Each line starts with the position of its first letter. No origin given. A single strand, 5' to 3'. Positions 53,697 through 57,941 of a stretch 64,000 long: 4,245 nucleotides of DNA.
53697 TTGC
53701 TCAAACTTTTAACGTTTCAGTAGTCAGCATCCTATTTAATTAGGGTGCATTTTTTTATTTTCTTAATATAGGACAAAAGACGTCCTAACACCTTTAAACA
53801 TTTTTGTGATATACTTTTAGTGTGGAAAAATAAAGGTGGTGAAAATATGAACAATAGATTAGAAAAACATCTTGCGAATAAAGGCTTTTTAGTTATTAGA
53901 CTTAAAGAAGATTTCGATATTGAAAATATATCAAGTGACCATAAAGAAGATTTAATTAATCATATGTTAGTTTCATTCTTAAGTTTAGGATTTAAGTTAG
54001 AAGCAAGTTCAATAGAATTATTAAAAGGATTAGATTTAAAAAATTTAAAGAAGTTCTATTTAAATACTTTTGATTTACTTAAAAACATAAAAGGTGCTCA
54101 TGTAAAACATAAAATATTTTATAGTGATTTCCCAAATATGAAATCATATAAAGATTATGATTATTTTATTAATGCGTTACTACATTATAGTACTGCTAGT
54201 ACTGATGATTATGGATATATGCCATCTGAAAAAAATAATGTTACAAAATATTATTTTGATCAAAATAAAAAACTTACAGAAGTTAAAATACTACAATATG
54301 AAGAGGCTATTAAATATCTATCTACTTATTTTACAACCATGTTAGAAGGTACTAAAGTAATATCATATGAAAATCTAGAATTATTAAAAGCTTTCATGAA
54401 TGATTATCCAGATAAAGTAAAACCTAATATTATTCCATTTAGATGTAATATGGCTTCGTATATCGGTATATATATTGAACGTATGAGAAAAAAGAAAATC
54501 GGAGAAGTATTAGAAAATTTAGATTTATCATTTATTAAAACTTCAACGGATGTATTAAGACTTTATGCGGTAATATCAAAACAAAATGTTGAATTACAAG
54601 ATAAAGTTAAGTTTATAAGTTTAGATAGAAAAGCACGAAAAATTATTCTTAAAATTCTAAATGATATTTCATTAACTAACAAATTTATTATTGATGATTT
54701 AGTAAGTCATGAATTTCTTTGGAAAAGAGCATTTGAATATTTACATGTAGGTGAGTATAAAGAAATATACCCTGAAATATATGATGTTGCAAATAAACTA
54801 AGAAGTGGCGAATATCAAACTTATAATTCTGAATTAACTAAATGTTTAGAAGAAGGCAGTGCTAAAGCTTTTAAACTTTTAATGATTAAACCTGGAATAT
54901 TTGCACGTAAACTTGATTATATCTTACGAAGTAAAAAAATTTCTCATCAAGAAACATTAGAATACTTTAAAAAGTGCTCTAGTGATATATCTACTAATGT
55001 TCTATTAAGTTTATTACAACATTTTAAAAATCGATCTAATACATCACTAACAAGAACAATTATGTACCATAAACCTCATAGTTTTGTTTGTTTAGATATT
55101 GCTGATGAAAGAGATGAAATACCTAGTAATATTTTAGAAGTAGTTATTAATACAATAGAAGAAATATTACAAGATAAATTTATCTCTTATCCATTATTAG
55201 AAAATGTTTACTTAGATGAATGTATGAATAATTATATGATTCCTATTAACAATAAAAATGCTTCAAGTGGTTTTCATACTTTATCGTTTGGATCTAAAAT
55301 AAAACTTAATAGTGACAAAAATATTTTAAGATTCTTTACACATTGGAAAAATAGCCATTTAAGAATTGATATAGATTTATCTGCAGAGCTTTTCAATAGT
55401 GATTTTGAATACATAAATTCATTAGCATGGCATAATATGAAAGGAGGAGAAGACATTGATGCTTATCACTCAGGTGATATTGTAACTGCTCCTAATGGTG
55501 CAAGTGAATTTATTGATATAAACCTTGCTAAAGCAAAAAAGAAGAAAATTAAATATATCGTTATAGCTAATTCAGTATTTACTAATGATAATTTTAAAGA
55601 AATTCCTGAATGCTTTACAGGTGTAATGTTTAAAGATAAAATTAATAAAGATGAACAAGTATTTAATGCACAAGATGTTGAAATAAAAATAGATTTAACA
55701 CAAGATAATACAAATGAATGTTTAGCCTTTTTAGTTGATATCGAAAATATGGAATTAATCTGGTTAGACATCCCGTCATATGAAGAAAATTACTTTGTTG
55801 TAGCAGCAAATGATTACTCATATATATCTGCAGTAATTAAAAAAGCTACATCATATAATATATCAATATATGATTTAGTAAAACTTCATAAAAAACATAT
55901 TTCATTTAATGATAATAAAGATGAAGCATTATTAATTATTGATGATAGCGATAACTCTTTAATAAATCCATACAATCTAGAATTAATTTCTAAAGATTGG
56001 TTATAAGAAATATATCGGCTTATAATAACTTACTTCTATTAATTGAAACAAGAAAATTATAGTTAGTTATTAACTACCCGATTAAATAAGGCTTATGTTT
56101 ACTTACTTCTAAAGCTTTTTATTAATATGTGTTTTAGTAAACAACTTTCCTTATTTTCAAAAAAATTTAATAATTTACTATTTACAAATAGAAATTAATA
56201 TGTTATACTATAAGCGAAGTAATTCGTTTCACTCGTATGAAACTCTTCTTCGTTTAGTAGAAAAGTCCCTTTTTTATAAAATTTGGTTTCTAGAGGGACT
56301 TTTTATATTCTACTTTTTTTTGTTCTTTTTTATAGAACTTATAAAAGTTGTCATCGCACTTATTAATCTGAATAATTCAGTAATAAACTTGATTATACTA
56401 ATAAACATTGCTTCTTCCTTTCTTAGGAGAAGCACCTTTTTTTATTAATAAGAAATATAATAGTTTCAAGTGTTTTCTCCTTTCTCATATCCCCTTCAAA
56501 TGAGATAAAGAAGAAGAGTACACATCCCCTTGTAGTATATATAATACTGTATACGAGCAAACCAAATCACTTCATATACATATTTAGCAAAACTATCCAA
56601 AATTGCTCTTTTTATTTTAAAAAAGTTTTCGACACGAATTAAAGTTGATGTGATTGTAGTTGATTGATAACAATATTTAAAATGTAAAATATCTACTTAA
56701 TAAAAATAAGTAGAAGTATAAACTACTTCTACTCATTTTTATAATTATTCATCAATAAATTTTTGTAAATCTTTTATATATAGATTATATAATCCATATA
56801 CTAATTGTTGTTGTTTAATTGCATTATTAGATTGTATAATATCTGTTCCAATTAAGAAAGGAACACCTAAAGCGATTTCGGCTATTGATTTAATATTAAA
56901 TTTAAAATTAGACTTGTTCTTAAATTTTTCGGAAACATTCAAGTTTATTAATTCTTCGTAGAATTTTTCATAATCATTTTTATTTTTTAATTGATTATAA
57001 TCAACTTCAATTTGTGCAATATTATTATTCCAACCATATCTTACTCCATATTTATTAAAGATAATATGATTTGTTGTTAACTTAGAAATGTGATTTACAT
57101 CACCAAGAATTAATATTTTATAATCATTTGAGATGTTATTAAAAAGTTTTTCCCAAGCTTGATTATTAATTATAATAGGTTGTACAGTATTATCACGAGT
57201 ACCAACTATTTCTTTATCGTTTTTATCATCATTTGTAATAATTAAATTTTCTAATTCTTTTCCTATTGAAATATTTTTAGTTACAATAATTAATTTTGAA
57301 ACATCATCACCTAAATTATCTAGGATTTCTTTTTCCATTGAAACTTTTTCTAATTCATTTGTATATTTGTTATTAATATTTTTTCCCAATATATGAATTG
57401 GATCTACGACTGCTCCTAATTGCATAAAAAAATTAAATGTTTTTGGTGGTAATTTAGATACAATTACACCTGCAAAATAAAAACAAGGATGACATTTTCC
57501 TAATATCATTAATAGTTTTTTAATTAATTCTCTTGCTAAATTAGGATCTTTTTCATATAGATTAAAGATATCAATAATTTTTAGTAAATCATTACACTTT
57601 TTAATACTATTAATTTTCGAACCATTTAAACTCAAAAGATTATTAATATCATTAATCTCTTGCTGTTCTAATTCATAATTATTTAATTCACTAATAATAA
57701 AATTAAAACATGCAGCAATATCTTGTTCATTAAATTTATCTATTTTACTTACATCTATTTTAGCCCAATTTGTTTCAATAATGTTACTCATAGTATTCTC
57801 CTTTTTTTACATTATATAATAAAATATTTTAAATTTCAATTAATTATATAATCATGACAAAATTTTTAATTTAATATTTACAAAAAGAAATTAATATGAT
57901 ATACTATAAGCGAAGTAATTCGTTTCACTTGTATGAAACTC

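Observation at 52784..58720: Four type I toxin-antitoxin-like cassettes: conserved promoter, sRNA and convergent 32-aa Lys-tailed peptide, repeated around an island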

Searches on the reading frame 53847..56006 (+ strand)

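Call 9: search_protein_families(library=pfam, max_evalue=1, proteins=[window:53847-56006:+])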
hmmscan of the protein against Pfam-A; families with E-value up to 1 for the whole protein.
window:53847-56006:+ (719 aa): 0 families

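Call 10: search_protein_families(library=ncbifam, max_evalue=1, proteins=[window:53847-56006:+])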
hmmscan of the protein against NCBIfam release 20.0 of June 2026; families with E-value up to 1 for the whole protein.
window:53847-56006:+ (719 aa): 1 family
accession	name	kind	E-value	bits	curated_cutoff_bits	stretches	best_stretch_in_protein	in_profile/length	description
NF041916.1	RING_SCO0854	equivalog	1.2e-76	258.6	600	2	322-665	385-728/842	MXAN_6230/SCO0854 family RING domain-containing protein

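Call 47: search_protein_families(library=padloc, max_evalue=0.01, proteins=[window:53847-56006:+])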
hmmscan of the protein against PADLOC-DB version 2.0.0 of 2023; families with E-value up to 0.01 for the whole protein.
window:53847-56006:+ (719 aa): 0 families

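Call 76: search_protein_families(library=phrogs, max_evalue=1, proteins=[window:53847-56006:+])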
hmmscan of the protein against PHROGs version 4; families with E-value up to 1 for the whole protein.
window:53847-56006:+ (719 aa): 3 families
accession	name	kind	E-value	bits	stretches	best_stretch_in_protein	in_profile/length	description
phrog_33734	-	unknown function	7.7e-51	174.4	2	230-706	247-745/764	-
phrog_37002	-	unknown function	0.36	11.6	1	662-699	99-135/180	-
phrog_20818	-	unknown function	0.41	11.7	0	179-219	59-100/124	-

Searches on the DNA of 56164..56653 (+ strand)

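Call 48: search_dna_similar(query=window:56164-56653:+, collection=plasmids, mode=distant, max_rows=10)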
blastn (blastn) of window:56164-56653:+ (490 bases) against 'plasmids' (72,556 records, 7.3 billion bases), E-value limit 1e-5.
No match.

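Call 49: search_dna_similar(query=window:56164-56653:+, collection=phages, mode=distant, max_rows=10)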
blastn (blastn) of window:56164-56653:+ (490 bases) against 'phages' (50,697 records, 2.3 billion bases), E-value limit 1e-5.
No match.

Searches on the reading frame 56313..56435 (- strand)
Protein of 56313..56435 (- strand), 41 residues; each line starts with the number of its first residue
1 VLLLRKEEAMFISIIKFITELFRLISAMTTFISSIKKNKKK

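Call 33: find_homologous_proteins(query=window:56313-56435:-, max_evalue=10)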
Query seq(41 aa) (41 aa): 3 proteins with E <= 10 among 3 candidates.
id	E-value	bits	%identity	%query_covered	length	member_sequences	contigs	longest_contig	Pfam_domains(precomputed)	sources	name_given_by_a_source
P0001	7.7e-13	63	86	85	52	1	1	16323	-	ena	-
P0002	4.3e-12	61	88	100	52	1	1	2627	-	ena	-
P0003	5.3e-11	58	87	76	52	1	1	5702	-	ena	-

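Call 37: find_encoding_contigs(protein=P0001, flank=8000, max_places=4)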
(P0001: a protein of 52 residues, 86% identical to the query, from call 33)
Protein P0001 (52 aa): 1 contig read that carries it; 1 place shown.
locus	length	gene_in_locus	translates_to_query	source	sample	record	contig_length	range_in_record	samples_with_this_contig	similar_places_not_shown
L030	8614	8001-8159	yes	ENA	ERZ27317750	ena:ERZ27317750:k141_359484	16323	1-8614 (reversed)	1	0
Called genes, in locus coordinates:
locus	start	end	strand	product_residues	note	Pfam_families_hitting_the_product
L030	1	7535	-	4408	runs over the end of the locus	-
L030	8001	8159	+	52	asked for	-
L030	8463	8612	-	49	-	?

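Call 38: find_encoding_contigs(protein=P0003, flank=6000, max_places=4)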
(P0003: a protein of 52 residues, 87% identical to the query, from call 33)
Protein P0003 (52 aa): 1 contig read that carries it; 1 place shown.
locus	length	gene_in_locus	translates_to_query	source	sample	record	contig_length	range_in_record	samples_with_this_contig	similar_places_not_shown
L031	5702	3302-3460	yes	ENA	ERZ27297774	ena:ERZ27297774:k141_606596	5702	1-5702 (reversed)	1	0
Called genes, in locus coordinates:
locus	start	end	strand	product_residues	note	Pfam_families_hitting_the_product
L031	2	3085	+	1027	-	?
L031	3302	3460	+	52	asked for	-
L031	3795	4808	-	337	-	PF05343:Peptidase_M42, PF01546:Peptidase_M20 (weak)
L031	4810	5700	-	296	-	?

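Call 39: find_encoding_contigs(protein=P0002, flank=3000, max_places=4)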
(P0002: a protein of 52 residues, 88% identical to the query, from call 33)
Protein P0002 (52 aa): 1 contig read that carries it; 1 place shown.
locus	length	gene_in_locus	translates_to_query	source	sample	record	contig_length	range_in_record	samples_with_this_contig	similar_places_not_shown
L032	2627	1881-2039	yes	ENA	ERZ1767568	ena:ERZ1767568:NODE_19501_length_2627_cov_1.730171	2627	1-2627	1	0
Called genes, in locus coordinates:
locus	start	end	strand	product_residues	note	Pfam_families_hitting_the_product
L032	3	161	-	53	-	?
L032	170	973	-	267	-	PF01113:DapB_N, PF05173:DapB_C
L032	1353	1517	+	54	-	PF05979:DUF896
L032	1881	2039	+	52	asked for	-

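Call 85: find_homologous_proteins(query=A6, max_evalue=10)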
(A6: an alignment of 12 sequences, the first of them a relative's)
Query A6 (12 sequences) (52 aa, profile of the alignment): 9 proteins with E <= 10 among 1245 candidates.
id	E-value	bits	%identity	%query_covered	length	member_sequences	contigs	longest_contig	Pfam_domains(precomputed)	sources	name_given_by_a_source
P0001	2.1e-13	68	100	100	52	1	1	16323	-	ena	-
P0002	2.4e-13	68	77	100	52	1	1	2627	-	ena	-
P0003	5.0e-13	67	70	88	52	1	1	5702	-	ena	-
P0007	1.2e-12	65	73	100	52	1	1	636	-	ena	-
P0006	1.5e-10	59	50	62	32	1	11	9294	-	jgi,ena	jgi:hypothetical protein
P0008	2.6e-10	58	50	62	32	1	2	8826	-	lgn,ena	-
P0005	6.1e-10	57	50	92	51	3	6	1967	-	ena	-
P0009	7.3e-10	56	50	62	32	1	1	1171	-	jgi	jgi:hypothetical protein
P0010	2.0e-9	55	69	94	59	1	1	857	-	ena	-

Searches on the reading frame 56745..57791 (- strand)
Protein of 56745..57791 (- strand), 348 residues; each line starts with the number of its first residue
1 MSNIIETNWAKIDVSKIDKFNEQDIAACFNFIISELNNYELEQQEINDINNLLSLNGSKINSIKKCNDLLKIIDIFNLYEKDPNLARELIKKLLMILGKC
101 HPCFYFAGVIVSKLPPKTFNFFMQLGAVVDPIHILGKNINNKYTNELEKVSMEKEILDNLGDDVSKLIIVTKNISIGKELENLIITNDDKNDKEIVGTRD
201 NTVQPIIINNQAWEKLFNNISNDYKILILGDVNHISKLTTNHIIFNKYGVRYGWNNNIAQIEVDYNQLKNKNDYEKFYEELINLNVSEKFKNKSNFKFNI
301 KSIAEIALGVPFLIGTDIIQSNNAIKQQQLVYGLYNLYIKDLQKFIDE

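Call 9: search_protein_families(library=pfam, max_evalue=1, proteins=[window:56745-57791:-])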
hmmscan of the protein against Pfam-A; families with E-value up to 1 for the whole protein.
window:56745-57791:- (348 aa): 0 families

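Call 10: search_protein_families(library=ncbifam, max_evalue=1, proteins=[window:56745-57791:-])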
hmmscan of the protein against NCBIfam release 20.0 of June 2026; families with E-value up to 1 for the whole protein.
window:56745-57791:- (348 aa): 2 families
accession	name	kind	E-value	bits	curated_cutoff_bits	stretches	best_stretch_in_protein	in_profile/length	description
NF004401.0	PRK05758.2-1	equivalog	0.0016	18.6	116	1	139-229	8-94/178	F0F1 ATP synthase subunit delta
NF004130.0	PRK05618.1-5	equivalog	0.015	14.8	199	1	249-290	30-71/212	50S ribosomal protein L25/general stress protein Ctc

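Call 47: search_protein_families(library=padloc, max_evalue=0.01, proteins=[window:56745-57791:-])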
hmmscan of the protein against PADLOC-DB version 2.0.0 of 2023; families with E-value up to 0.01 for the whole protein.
window:56745-57791:- (348 aa): 0 families

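Call 76: search_protein_families(library=phrogs, max_evalue=1, proteins=[window:56745-57791:-])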
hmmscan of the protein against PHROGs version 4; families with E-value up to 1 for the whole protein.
window:56745-57791:- (348 aa): 2 families
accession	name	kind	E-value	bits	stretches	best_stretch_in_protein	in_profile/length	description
phrog_15179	-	unknown function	0.029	15.7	1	30-65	53-88/102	-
phrog_14774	-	unknown function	0.1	12.8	1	95-214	37-158/212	-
